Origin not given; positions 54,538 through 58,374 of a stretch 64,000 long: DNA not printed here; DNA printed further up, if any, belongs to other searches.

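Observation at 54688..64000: Tandem array of at least three giant paralogous genes of unknown function, with a constant head, a mosaic body, and a promoter for each copy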

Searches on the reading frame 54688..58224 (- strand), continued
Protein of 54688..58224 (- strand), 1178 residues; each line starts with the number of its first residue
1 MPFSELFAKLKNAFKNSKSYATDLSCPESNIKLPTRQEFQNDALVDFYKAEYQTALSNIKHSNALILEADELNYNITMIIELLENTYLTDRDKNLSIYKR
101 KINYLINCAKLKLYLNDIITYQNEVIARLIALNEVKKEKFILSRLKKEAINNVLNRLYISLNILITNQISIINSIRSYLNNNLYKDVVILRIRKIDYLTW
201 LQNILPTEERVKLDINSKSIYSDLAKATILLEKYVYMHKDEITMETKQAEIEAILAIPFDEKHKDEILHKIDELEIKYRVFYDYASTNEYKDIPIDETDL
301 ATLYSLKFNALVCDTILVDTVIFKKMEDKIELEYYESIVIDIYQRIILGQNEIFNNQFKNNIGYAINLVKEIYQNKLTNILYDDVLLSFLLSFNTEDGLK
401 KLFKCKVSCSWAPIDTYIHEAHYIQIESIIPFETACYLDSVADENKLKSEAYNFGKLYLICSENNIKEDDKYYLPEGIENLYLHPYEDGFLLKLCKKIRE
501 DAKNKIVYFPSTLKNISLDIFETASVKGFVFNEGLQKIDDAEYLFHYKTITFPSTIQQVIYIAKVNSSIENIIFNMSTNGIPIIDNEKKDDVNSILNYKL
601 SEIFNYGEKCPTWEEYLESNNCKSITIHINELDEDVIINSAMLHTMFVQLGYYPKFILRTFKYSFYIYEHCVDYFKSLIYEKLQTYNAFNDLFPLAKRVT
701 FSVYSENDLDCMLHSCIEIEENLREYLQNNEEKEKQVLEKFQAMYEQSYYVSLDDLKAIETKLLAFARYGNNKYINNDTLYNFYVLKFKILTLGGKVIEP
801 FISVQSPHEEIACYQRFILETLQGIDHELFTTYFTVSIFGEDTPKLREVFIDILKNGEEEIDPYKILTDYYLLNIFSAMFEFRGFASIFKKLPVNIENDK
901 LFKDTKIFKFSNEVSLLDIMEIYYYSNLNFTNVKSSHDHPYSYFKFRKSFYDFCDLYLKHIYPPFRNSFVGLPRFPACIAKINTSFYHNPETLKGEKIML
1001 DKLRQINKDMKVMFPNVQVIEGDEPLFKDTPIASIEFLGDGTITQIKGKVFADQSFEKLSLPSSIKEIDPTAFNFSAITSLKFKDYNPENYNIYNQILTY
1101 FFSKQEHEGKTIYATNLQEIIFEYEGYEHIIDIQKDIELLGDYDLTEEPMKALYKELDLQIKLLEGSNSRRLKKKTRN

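Call 49: fold_search(model_id=the predicted structure, library=pdb)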
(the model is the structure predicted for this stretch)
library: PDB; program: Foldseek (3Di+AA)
matches with E <= 10: 118; with E <= 0.001: 0
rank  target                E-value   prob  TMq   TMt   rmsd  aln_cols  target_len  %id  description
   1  8xuq_A                7.7e-03  0.30  0.08  0.09  38.7       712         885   10  Cryo-EM structure of tomato NRC2 tetramer (released 2024-05-22)
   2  5vch_B                1.9e-01  0.08  0.08  0.09  33.8      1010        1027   10  Crystal structure of full-length Kluyveromyces lactis Kap123 (released 2017-11-01)
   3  7li3                  2.0e-01  0.15  0.08  0.06  19.0       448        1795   10  Structure of the LRRK2 G2019S mutant (released 2021-06-16)
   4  7zjs_A                2.4e-01  0.06  0.08  0.09  30.6      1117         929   11  Structural basis of centromeric cohesion protection by SGO1 (released 2023-04-26)
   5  7nyw_B                4.1e-01  0.07  0.06  0.08  41.9       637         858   10  Cryo-EM structure of the MukBEF-MatP-DNA head module (released 2021-07-07)
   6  4mlb_C                6.4e-01  0.08  0.06  0.13  27.3       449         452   10  Reverse polarity of binding pocket suggests different function of a MOP superfamily transporter from Pyrococcus furios (released 2013-09-25)
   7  4fdw                  7.0e-01  0.38  0.06  0.15   9.6       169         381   10  Crystal structure of a putative cell surface protein (BACOVA_01565) from Bacteroides ovatus ATCC 8483 at 2.05 A resoluti (released 2012-07-25)
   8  4iwb_A                7.4e-01  0.14  0.04  0.19  16.6       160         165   15  Novel Fold of FliC/FliS Fusion Protein (released 2013-12-11)
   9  7zjs_C                7.4e-01  0.06  0.08  0.09  28.9       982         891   11  Structural basis of centromeric cohesion protection by SGO1 (released 2023-04-26)
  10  4h09_C                7.7e-01  0.66  0.05  0.16   5.9       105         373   19  Crystal structure of a leucine-rich repeat protein (EUBVEN_01088) from Eubacterium ventriosum ATCC 27560 at 2.50 A res (released 2012-10-10)
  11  8or3_C                7.7e-01  0.03  0.07  0.07  28.1      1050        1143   11  CAND1-CUL1-RBX1-SKP1-SKP2-DCNL1 (released 2023-06-28)
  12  4h09_E                8.0e-01  0.66  0.05  0.16   5.9       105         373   19  Crystal structure of a leucine-rich repeat protein (EUBVEN_01088) from Eubacterium ventriosum ATCC 27560 at 2.50 A res (released 2012-10-10)
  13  9qxt_A                9.2e-01  0.03  0.06  0.08  34.7       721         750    9  E. coli JetABC dimer in the DNA boarding-holding state (released 2025-10-01)
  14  4cp6                  9.6e-01  0.47  0.06  0.14  10.8       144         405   15  The Crystal structure of Pneumococcal vaccine antigen PcpA (released 2015-02-25)
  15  4h09_A                1.3e+00  0.28  0.05  0.13   7.1       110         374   14  Crystal structure of a leucine-rich repeat protein (EUBVEN_01088) from Eubacterium ventriosum ATCC 27560 at 2.50 A res (released 2012-10-10)
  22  4h09_B                1.5e+00  0.51  0.05  0.16   5.9       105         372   19  Crystal structure of a leucine-rich repeat protein (EUBVEN_01088) from Eubacterium ventriosum ATCC 27560 at 2.50 A res (released 2012-10-10)
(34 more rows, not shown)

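Call 50: search_protein_families(library=padloc, proteins=[window:54688-58224:-, P0021, P0024], max_evalue=0.1)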
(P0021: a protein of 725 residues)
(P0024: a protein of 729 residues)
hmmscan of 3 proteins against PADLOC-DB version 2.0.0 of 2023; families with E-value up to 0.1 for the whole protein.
window:54688-58224:- (1178 aa): 0 families

P0021 (725 aa): 0 families

P0024 (729 aa): 1 family
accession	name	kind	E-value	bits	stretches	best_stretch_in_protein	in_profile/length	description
PDLC03193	Specificity_I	-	0.025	11.5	1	123-171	76-125/391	Type I specificity subunit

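Call 51: search_protein_families(library=phrogs, proteins=[window:54688-58224:-, P0021, P0024], max_evalue=0.1)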
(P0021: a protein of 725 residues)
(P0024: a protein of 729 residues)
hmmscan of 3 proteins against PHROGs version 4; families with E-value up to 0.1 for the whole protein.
window:54688-58224:- (1178 aa): 1 family
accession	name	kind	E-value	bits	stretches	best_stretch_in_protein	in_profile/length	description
phrog_17760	-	unknown function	0.042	14.9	0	386-426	52-91/138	-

P0021 (725 aa): 1 family
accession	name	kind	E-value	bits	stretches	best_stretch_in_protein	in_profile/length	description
phrog_35892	-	unknown function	0.01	14.4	1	504-576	601-675/1181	-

P0024 (729 aa): 0 families
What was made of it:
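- Tried and rejected: PADLOC and PHROGs gave nothing (calls 50, 51).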

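Call 53: find_encoding_contigs(protein=P0010, flank=10000, max_places=3)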
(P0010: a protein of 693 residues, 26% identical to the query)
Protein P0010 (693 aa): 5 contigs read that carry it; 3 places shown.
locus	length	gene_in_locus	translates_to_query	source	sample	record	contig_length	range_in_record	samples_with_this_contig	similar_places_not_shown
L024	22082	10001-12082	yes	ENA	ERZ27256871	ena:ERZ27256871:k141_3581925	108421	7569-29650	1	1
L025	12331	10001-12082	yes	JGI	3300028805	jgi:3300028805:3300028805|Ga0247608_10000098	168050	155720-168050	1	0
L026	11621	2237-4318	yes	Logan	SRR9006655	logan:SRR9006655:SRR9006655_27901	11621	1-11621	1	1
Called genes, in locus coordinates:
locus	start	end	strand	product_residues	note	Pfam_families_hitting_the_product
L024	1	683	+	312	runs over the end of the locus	PF23822:DUF7192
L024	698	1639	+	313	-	-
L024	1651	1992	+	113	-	-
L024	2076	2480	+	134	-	PF00293:NUDIX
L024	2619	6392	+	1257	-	-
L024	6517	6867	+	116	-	-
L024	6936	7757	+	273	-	PF13276:HTH_21, PF00665:rve (weak), PF13683:rve_3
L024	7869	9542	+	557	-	-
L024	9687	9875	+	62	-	-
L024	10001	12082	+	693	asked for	-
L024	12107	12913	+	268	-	-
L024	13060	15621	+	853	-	PF00702:Hydrolase (weak)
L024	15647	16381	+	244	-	-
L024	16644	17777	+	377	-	-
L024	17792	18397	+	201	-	-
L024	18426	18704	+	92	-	-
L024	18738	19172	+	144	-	-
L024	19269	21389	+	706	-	PF13306:LRR_5 (weak)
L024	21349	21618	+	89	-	-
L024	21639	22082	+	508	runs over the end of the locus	-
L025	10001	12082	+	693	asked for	-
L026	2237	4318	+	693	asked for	-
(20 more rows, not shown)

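Call 54: find_encoding_contigs(protein=P0011, flank=10000, max_places=3)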
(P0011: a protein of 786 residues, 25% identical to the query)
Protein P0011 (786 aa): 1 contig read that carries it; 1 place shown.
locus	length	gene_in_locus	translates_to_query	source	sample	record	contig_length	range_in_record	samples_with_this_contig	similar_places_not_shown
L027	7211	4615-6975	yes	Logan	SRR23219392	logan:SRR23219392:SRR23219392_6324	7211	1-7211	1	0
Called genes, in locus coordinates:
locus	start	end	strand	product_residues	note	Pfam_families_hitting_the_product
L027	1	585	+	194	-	?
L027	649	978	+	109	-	-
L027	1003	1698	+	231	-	-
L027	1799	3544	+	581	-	PF02811:PHP, PF01636:APH (weak)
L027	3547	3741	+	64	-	-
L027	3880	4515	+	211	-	PF01966:HD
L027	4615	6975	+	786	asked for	PF13306:LRR_5 (weak)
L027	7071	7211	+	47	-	?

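Call 55: search_dna_similar(query=P0010, collection=phages, mode=protein, max_evalue=0.001, max_rows=20)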
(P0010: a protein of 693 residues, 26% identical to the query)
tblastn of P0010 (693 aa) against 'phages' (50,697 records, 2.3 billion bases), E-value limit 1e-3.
No match.

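Call 61: search_protein_families(library=phrogs, proteins=[L024:698-1639:+, L024:2619-6392:+, L024:7869-9542:+, L024:12107-12913:+, L024:13060-15621:+, L024:15647-16381:+, L024:16644-17777:+, L024:17792-18397:+, L024:19269-21389:+, L024:1651-1992:+], max_evalue=0.001)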
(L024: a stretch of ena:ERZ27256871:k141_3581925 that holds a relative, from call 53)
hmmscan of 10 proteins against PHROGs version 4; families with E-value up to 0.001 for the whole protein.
L024:698-1639:+ (313 aa): 0 families

L024:2619-6392:+ (1257 aa): 0 families

L024:7869-9542:+ (557 aa): 0 families

L024:12107-12913:+ (268 aa): 0 families

L024:13060-15621:+ (853 aa): 1 family
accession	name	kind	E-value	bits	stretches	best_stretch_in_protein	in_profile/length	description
phrog_1252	-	DNA, RNA and nucleotide metabolism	9.8e-33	114.6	1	145-578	223-653/663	DNA polymerase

L024:15647-16381:+ (244 aa): 0 families

L024:16644-17777:+ (377 aa): 0 families

L024:17792-18397:+ (201 aa): 0 families

L024:19269-21389:+ (706 aa): 0 families

L024:1651-1992:+ (113 aa): 0 families

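Call 62: find_related_loci(query=P0010, collection=viral_contigs, flank=10000)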
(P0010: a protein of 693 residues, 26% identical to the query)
Query P0010 (693 aa) in viral_contigs; peptide patterns used: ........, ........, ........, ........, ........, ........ (x = any residue, [..] = any of these).
4 stretches matched a pattern, but none encodes a relative of the query by tblastn (E <= 1e-3).
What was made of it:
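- On Phage structural or other known phage protein families: No IMG/VR locus with P0010 (call 62).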

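Call 76: find_encoding_contigs(protein=P0005, flank=10000, max_places=3)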
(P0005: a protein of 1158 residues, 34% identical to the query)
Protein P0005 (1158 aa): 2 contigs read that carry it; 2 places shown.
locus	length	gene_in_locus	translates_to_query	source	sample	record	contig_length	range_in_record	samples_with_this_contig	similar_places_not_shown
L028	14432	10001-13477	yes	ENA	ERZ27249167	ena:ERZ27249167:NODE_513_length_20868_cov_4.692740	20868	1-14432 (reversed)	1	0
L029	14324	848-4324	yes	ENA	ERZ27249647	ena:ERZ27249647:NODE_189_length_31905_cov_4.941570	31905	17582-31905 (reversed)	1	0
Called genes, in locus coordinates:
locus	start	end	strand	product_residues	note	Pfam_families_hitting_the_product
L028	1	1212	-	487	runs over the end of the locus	PF13328:HD_4, PF01966:HD (weak), PF04607:RelA_SpoT, PF02824:TGS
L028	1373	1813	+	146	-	PF12652:CotJB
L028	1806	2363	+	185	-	PF05067:Mn_catalase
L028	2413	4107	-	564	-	PF18998:Flg_new_2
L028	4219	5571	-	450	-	-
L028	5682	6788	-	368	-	PF02540:NAD_synthase (weak), PF03054:tRNA_Me_trans, PF20259:tRNA_Me_trans_M, PF20258:tRNA_Me_trans_C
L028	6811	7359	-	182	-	-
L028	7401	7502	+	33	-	-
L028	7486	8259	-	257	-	PF06750:A24_N_bact, PF01478:Peptidase_A24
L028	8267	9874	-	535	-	PF00482:T2SSF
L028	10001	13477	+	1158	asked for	PF13306:LRR_5 (faint)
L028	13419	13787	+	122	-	-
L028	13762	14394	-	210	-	PF05175:MTS (weak), PF12847:Methyltransf_18, PF13847:Methyltransf_31 (weak), PF04816:TrmK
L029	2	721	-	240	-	?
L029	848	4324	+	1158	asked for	PF13306:LRR_5 (faint)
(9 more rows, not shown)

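Call 77: find_encoding_contigs(protein=P0006, flank=10000, max_places=3)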
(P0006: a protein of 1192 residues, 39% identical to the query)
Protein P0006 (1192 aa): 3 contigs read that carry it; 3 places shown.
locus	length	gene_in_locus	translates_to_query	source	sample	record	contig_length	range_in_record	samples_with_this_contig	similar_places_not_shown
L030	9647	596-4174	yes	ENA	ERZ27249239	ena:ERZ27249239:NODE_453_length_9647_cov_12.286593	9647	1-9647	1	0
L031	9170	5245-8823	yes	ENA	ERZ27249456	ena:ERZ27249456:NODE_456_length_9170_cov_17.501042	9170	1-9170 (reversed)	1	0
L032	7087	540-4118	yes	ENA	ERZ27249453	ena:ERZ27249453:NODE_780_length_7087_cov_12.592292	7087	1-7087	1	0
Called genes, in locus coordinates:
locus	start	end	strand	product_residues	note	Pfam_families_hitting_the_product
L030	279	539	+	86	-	PF21247:Fic-like_C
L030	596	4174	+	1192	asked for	PF13306:LRR_5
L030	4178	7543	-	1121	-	PF01855:POR_N, PF17147:PFOR_II, PF01558:POR, PF10371:EKR, PF13183:Fer4_8 (weak), PF14697:Fer4_21 (weak), PF12838:Fer4_7, PF02775:TPP_enzyme_C, +5 more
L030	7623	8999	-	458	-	-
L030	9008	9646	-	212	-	?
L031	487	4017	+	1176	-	PF13306:LRR_5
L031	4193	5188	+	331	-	PF02661:Fic, PF21247:Fic-like_C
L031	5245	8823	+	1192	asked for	PF13306:LRR_5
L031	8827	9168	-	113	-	?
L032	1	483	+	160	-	?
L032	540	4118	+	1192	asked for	PF13306:LRR_5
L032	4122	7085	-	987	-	?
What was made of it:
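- Alleles are identical across samples (calls 76, 77).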
